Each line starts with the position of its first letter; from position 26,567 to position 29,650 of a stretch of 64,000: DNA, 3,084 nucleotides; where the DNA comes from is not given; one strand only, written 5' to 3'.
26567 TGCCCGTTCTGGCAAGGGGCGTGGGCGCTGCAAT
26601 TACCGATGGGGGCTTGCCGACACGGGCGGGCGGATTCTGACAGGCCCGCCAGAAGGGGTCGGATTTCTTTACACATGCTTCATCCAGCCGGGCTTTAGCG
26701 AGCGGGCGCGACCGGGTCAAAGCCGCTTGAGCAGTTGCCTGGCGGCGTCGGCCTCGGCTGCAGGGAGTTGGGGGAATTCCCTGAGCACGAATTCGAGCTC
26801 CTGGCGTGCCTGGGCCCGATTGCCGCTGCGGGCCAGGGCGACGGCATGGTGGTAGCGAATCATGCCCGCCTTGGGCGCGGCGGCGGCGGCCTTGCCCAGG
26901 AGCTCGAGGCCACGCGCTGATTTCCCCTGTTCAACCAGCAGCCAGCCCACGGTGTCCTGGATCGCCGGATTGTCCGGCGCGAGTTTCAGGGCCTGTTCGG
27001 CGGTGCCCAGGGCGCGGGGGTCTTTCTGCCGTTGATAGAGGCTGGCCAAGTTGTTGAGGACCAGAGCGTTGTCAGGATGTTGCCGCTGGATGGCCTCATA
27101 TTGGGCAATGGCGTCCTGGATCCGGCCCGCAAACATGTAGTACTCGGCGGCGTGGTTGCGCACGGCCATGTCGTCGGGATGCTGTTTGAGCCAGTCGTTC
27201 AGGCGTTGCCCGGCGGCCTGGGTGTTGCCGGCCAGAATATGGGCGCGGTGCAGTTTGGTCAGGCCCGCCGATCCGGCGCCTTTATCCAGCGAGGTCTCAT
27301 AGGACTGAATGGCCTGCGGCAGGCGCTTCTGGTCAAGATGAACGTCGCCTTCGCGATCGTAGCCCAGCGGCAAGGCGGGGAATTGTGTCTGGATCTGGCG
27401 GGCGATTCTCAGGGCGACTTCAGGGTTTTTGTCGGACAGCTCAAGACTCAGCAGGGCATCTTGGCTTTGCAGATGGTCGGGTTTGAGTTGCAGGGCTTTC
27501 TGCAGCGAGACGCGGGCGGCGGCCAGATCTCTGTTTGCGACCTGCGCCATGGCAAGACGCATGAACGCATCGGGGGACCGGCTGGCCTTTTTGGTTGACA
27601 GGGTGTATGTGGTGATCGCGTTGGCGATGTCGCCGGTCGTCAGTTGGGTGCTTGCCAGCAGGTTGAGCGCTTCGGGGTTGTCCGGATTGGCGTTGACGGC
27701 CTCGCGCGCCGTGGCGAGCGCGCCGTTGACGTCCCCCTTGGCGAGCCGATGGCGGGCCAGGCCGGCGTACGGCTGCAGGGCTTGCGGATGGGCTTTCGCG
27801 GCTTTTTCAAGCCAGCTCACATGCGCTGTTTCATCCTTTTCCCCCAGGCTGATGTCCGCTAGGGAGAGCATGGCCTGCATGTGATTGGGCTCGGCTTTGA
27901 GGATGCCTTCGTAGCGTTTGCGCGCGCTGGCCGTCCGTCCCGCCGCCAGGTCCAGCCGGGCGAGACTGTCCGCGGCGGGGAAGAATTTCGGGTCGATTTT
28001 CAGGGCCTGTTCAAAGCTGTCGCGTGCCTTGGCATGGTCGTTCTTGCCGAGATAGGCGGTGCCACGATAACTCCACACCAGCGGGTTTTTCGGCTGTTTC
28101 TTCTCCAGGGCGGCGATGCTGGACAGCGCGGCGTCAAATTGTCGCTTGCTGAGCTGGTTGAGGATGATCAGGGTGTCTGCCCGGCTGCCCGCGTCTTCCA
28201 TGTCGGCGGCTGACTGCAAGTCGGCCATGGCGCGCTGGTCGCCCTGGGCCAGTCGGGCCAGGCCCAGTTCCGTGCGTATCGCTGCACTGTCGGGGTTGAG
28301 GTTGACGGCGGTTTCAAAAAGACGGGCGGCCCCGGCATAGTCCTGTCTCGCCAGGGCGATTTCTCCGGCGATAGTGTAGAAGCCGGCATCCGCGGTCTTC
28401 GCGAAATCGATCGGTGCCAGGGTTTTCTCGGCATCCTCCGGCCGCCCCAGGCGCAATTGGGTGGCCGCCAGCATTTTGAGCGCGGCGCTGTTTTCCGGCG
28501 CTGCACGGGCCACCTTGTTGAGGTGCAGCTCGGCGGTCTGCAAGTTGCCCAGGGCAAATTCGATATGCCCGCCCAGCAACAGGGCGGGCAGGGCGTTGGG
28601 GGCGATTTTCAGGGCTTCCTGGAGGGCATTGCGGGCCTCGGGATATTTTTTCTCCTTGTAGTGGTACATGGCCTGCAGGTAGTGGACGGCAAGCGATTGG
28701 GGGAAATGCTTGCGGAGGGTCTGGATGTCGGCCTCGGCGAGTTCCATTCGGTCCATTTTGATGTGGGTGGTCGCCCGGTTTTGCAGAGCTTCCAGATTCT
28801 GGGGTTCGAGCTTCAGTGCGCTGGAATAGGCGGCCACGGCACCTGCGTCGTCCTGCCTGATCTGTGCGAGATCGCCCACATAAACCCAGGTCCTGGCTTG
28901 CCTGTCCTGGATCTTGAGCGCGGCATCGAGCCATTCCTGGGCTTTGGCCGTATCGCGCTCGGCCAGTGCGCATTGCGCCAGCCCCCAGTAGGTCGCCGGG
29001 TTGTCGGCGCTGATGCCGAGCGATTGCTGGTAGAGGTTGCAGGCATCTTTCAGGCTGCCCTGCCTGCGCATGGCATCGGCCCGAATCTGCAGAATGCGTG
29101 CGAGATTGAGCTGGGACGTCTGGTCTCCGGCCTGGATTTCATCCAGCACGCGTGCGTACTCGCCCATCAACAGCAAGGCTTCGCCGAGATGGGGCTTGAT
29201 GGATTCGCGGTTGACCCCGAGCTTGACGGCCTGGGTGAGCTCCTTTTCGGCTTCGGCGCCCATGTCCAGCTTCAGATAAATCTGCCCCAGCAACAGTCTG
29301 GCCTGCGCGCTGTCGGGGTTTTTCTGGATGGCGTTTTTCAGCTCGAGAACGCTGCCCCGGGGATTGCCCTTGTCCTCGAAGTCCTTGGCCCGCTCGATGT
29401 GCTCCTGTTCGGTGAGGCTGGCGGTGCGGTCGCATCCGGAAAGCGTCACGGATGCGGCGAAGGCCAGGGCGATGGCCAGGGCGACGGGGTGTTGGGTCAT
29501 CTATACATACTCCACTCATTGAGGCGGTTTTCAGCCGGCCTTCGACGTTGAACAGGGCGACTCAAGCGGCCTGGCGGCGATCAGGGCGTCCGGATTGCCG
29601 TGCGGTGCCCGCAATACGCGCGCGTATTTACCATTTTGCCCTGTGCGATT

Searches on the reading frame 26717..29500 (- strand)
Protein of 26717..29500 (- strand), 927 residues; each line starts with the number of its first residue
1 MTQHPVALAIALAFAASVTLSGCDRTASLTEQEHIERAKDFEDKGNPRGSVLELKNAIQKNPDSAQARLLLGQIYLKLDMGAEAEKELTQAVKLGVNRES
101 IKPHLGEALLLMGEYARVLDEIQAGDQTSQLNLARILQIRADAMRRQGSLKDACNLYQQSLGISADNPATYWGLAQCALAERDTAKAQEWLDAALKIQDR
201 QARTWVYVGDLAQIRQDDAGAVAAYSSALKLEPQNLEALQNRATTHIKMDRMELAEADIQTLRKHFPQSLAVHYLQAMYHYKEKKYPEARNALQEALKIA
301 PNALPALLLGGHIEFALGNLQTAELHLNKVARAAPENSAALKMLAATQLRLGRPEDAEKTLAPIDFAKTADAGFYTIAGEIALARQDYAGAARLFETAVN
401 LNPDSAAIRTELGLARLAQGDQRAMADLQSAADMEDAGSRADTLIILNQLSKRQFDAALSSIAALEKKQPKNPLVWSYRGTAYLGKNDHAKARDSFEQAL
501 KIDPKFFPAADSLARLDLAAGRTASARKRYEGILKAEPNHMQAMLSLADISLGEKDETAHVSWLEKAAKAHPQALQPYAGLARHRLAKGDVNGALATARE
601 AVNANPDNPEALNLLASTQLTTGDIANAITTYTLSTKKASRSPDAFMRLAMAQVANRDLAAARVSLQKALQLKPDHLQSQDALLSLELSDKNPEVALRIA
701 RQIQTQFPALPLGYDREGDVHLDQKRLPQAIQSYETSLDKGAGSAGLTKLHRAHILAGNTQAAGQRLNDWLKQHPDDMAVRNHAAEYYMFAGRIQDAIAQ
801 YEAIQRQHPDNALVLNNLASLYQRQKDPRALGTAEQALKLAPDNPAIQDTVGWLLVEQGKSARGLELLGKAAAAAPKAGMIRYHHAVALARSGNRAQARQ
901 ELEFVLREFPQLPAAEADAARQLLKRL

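Call 3: search_protein_families(library=pfam, proteins=[window:26717-29500:-], max_evalue=0.01)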
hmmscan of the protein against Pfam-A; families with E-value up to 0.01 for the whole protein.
window:26717-29500:- (927 aa): 31 families (the best 25 are shown)
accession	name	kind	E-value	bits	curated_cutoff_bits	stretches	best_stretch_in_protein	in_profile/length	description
PF13432.12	TPR_16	-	1.2e-61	205.1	32.7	9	449-504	7-62/65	Tetratricopeptide repeat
PF14559.12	TPR_19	-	3.9e-60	200.5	25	11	146-202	3-59/68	Tetratricopeptide repeat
PF07719.23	TPR_2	-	2.1e-51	168.2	27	2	474-505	2-33/34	Tetratricopeptide repeat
PF13428.12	TPR_14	-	1.4e-42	140.2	23.5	3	784-820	7-43/44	Tetratricopeptide repeat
PF13414.12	TPR_11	-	4.3e-38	129.2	26.8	4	380-420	2-42/42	TPR repeat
PF13431.12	TPR_17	-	1.4e-31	106.5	24.4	1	599-629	3-33/34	Tetratricopeptide repeat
PF00515.34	TPR_1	-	1.1e-30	104.7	27.8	2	475-506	3-34/34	Tetratricopeptide repeat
PF23914.1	TPR_CcmH_CycH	-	1.6e-30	106.5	42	4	194-302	42-153/158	Cytochrome c-type biogenesis protein H TPR domain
PF13181.12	TPR_8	-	4.1e-28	95.5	25.7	1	480-505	8-33/34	Tetratricopeptide repeat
PF13424.12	TPR_12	-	6.2e-20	71.6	30.1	2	134-198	3-75/77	Tetratricopeptide repeat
PF13371.12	TPR_9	-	3.7e-18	65.7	35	2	380-443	3-67/73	Tetratricopeptide repeat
PF12895.13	ANAPC3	-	2.7e-17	63.2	27.2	1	221-296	8-82/82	Anaphase-promoting complex, cyclosome, subunit 3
PF25062.1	ARM_TT21_N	-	4.6e-13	49.9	40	1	248-327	76-158/222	Tetratricopeptide repeat protein 21 N-terminal ARM repeat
PF13429.12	TPR_15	-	5.8e-12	46.1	26.2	2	37-159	152-273/280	Tetratricopeptide repeat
PF25064.1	ARM_TT21_5th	-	1.7e-11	44.9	27.8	0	208-296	7-98/117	TT21 fifth ARM repeats domain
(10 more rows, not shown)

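Call 4: search_protein_families(library=ncbifam, proteins=[window:26717-29500:-], max_evalue=0.01)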
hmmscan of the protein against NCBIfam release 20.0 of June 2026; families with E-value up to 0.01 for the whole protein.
window:26717-29500:- (927 aa): 33 families (the best 25 are shown)
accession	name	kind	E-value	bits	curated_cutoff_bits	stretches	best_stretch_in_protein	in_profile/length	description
TIGR02917.1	PEP_TPR_lipo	equivalog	5.3e-260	865.1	312.2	1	14-906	8-898/899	XrtA/PEP-CTERM system TPR-repeat protein PrsT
NF040959.1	MamA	equivalog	3.9e-36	124.4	200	5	752-890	45-182/204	magnetosome protein MamA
TIGR02521.1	type_IV_pilW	equivalog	1.1e-35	123.3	154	6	480-633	38-193/234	type IV pilus biogenesis/stability protein PilW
NF033920.0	C39_PA2778_fam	equivalog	1.7e-33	116.2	150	6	758-842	170-255/255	PA2778 family cysteine peptidase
NF033758.1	gliding_GltE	equivalog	3.6e-26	92.1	225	4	521-701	100-280/411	adventurous gliding motility TPR repeat lipoprotein GltE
TIGR03939.1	PGA_TPR_OMP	equivalog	1.1e-25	90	366.65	4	113-261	67-213/800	poly-beta-1,6 N-acetyl-D-glucosamine export porin PgaA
NF033762.1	social_mot_Tgl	equivalog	4.7e-23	81.8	225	4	634-739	22-128/252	social motility TPR repeat lipoprotein Tgl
TIGR00990.1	3a0801s09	subfamily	1.1e-22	80.5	757.25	3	465-634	323-492/615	mitochondrial import receptor subunit TOM70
NF052415.1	T3SS_chap_SctY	equivalog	7.2e-22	77.9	70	1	306-399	8-104/106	type III secretion apparatus assembly chaperone SctY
NF008757.0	PRK11788.1-5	equivalog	3.9e-21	75.7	363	2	276-427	186-336/388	lipopolysaccharide assembly protein LapB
TIGR02795.1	tol_pal_ybgF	equivalog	5.3e-21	75.4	90.1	3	586-678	13-111/119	tol-pal system protein YbgF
TIGR02552.1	LcrH_SycD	equivalog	5.5e-21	74.7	104.8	2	143-201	61-119/136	SycD/LcrH family type III secretion system chaperone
NF052400.1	M48_BAM_BepA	equivalog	2e-16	59.9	570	3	758-888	321-447/483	beta-barrel assembly-enhancing protease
NF008520.0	PRK11447.1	equivalog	5.4e-16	57.6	858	3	259-367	592-700/1157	cellulose synthase complex outer membrane protein BcsC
NF008756.0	PRK11788.1-4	equivalog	4.8e-15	55.5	474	1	453-570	155-278/389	lipopolysaccharide assembly protein LapB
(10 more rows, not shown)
